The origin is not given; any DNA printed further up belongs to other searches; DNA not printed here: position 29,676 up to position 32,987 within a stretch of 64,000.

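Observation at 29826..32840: Covalent tandem duplication of a PilB/GspE secretion ATPase (1004 aa)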

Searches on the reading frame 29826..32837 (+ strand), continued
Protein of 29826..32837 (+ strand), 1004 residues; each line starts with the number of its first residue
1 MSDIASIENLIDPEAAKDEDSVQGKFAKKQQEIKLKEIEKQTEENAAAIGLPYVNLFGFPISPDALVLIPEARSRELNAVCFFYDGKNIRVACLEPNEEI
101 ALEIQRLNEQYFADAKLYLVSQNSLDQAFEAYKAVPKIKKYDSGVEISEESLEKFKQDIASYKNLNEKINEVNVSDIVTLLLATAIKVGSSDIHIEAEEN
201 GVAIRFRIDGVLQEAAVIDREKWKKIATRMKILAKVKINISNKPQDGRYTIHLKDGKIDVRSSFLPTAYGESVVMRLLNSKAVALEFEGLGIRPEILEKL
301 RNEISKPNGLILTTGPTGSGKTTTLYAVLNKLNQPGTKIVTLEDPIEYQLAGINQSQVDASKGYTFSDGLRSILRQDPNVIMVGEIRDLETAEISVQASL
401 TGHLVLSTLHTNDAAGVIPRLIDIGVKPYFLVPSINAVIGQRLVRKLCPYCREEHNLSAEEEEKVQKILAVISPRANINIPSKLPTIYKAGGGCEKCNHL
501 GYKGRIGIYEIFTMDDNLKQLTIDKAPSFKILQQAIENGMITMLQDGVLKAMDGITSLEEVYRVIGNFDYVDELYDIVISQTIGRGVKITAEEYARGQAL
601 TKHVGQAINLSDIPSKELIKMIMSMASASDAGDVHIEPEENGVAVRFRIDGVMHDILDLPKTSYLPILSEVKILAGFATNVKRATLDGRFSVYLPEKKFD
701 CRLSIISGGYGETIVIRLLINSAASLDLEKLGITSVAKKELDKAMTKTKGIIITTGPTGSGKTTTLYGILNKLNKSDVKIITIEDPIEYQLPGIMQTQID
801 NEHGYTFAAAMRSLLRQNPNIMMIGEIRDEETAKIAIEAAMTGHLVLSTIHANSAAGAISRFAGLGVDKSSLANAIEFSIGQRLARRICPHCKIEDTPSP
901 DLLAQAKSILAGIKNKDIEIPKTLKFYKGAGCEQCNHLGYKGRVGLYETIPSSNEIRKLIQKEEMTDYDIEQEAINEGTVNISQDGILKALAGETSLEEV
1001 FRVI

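Call 45: find_encoding_contigs(protein=P0311, flank=10000, max_places=1)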
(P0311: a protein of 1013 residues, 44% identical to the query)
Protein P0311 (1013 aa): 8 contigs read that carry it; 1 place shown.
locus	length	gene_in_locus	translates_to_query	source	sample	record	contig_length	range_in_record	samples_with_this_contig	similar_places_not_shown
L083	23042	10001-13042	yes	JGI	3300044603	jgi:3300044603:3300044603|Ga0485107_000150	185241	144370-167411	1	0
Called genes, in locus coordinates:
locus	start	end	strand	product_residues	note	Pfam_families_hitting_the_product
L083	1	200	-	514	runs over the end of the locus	-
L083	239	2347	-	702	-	PF01138:RNase_PH, PF03725:RNase_PH_C, PF03726:PNPase, PF01138:RNase_PH, PF00013:KH_1, PF00575:S1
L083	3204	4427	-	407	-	PF28597:T2SSF_N, PF00482:T2SSF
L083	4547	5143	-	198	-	PF00574:CLP_protease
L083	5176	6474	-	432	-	PF05697:Trigger_N, PF00254:FKBP_C, PF05698:Trigger_C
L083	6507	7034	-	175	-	PF00719:Pyrophosphatase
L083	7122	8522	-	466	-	PF08529:NusA_N, PF00575:S1 (weak), PF13184:KH_NusA_1st, PF26594:KH_NusA_2nd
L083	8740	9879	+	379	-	PF01368:DHH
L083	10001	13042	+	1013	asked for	PF20720:nSTAND3 (faint), PF25199:nSTAND_NTPase5 (faint), PF01637:ATPase_2 (faint), PF05157:MshEN, PF07728:AAA_5 (faint), PF13173:AAA_14 (faint), PF00437:T2SSE, PF00437:T2SSE, +9 more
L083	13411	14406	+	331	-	PF05496:RuvB_N, PF00004:AAA, PF07728:AAA_5, PF17864:AAA_lid_4, PF05491:WHD_RuvB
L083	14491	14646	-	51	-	-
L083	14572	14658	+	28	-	-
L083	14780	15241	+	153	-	PF03703:bPH_2 (weak)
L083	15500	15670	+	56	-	-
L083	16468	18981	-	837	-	PF00912:Transgly, PF00905:Transpeptidase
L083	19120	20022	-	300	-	PF01071:GARS_A (weak), PF02655:ATP-grasp_3, PF02786:CPSase_L_D2 (faint), PF02955:GSH-S_ATP, PF08443:RimK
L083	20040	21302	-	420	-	PF08245:Mur_ligase_M, PF02875:Mur_ligase_C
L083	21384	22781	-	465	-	PF14397:ATPgrasp_ST, PF02655:ATP-grasp_3 (faint), PF08443:RimK (faint), PF05618:RimB-like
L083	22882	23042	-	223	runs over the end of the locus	PF14402:7TM_transglut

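Call 46: find_encoding_contigs(protein=P0315, flank=10000, max_places=1)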
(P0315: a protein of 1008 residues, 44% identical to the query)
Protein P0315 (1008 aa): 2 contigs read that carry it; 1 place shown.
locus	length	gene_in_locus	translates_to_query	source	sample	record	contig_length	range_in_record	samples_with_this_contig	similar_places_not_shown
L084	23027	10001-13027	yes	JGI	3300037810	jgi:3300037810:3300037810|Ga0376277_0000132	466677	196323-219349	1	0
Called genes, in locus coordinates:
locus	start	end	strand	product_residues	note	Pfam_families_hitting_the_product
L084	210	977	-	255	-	PF01978:TrmB (weak)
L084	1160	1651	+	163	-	-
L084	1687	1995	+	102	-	-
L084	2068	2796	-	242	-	PF01978:TrmB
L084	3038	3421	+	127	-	-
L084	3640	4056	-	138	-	-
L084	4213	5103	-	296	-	-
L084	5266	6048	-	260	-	PF00160:Pro_isomerase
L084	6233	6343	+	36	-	-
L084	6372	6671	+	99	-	-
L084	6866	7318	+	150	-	-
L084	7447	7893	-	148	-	PF02367:TsaE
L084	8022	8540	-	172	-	-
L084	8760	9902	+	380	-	PF01368:DHH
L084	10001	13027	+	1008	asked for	PF04851:ResIII (faint), PF00005:ABC_tran (faint), PF13173:AAA_14 (faint), PF00437:T2SSE, PF00004:AAA (faint), PF01637:ATPase_2 (faint), PF02492:cobW (faint), PF00437:T2SSE, +7 more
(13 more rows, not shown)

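Call 47: find_encoding_contigs(protein=P0122, flank=10000, max_places=1)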
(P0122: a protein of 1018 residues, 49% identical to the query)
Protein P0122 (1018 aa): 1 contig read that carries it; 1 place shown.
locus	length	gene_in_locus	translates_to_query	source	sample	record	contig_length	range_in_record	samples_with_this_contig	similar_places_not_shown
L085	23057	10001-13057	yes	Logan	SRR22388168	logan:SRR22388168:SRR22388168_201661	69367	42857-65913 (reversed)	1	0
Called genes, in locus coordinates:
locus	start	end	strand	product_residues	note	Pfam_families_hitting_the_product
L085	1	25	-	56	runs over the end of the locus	-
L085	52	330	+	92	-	PF01649:Ribosomal_S20p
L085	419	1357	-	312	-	PF06144:DNA_pol3_delta, PF21694:DNA_pol3_delta_C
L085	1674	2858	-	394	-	PF11258:DUF3048, PF17479:DUF3048_C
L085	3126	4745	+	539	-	-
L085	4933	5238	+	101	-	-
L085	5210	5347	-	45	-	-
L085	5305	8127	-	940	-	PF02739:5_3_exonuc_N, PF01367:5_3_exonuc, PF12826:HHH_2 (weak), PF14520:HHH_5 (weak), PF01612:DNA_pol_A_exo1, PF22619:DNA_polI_exo1, PF00476:DNA_pol_A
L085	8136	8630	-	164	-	PF02367:TsaE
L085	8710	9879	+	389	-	PF01368:DHH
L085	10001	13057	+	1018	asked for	PF13604:AAA_30 (faint), PF05157:MshEN, PF13401:AAA_22 (faint), PF01637:ATPase_2 (faint), PF04851:ResIII (faint), PF14532:Sigma54_activ_2 (faint), PF00437:T2SSE, PF00437:T2SSE, +9 more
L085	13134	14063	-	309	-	-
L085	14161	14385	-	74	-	-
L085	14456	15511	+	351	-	PF05496:RuvB_N, PF00004:AAA, PF07728:AAA_5, PF17864:AAA_lid_4, PF05491:WHD_RuvB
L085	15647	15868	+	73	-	-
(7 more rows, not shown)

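Call 48: find_encoding_contigs(protein=P0336, flank=10000, max_places=1)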
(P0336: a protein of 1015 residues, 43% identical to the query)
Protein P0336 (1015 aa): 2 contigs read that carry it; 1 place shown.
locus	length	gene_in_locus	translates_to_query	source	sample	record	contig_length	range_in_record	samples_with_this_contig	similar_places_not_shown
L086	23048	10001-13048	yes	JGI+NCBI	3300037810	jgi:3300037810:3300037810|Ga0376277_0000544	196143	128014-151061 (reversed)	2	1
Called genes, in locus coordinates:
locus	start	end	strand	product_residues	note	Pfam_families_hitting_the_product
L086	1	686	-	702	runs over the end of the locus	PF01138:RNase_PH, PF03725:RNase_PH_C, PF03726:PNPase, PF01138:RNase_PH, PF00013:KH_1, PF00575:S1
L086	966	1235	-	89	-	PF18955:DUF5698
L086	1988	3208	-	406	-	PF28597:T2SSF_N, PF00482:T2SSF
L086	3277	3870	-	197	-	PF00574:CLP_protease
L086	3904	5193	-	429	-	PF05697:Trigger_N, PF00254:FKBP_C, PF05698:Trigger_C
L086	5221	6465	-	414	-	PF08529:NusA_N, PF00575:S1 (weak), PF13184:KH_NusA_1st, PF26594:KH_NusA_2nd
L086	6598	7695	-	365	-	PF00155:Aminotran_1_2, PF01041:DegT_DnrJ_EryC1, PF01053:Cys_Met_Meta_PP (weak)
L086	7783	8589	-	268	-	PF00800:PDT, PF01842:ACT (weak)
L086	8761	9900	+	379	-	PF01368:DHH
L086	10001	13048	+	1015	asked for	PF20720:nSTAND3 (faint), PF00437:T2SSE, PF04851:ResIII (faint), PF00004:AAA (faint), PF00005:ABC_tran (faint), PF01637:ATPase_2 (faint), PF02492:cobW (faint), PF00437:T2SSE, +10 more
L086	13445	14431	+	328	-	PF05496:RuvB_N, PF00004:AAA, PF07728:AAA_5, PF17864:AAA_lid_4, PF05491:WHD_RuvB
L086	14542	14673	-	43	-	-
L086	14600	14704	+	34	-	-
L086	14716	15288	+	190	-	PF03703:bPH_2 (weak)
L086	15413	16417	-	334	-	PF01545:Cation_efflux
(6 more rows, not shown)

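Call 49: find_encoding_contigs(protein=P0327, flank=10000, max_places=1)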
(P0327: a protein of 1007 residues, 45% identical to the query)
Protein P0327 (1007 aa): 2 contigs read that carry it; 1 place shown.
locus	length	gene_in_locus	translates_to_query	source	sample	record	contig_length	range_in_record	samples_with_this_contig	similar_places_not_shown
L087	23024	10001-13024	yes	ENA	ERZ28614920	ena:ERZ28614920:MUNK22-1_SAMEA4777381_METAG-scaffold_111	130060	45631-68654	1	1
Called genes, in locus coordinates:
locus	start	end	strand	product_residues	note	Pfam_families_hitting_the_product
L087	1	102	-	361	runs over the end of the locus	PF11258:DUF3048, PF17479:DUF3048_C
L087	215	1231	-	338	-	PF01149:Fapy_DNA_glyco, PF06831:H2TH, PF06827:zf-FPG_IleRS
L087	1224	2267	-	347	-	PF00078:RVT_1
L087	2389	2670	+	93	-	PF22296:bAvd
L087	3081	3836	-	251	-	-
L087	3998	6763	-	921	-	PF02739:5_3_exonuc_N, PF01367:5_3_exonuc, PF01612:DNA_pol_A_exo1, PF22619:DNA_polI_exo1 (weak), PF00476:DNA_pol_A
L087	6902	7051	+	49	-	-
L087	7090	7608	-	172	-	PF02367:TsaE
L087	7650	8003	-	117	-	PF04480:DUF559, PF18741:MTES_1575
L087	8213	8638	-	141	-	PF13441:Gly-zipper_YMGG, PF13436:Gly-zipper_OmpA (weak)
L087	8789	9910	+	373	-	PF01368:DHH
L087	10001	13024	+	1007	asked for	PF00004:AAA (faint), PF20720:nSTAND3 (faint), PF01637:ATPase_2 (faint), PF13401:AAA_22 (faint), PF00437:T2SSE, PF00005:ABC_tran (faint), PF02492:cobW (faint), PF00437:T2SSE, +8 more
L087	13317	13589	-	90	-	-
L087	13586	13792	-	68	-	-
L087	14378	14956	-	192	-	-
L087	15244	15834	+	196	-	PF03703:bPH_2 (weak)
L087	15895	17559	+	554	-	PF00932:LTD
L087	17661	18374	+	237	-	PF20772:TACO1_YebC_N, PF01709:Transcrip_reg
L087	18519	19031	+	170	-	PF02075:RuvC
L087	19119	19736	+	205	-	PF14402:7TM_transglut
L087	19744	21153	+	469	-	PF14397:ATPgrasp_ST, PF14398:ATPgrasp_YheCD (faint), PF08443:RimK (faint), PF05618:RimB-like (faint)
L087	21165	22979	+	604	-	-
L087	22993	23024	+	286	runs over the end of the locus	PF14397:ATPgrasp_ST (faint), PF08443:RimK, PF02955:GSH-S_ATP (weak), PF14398:ATPgrasp_YheCD (faint)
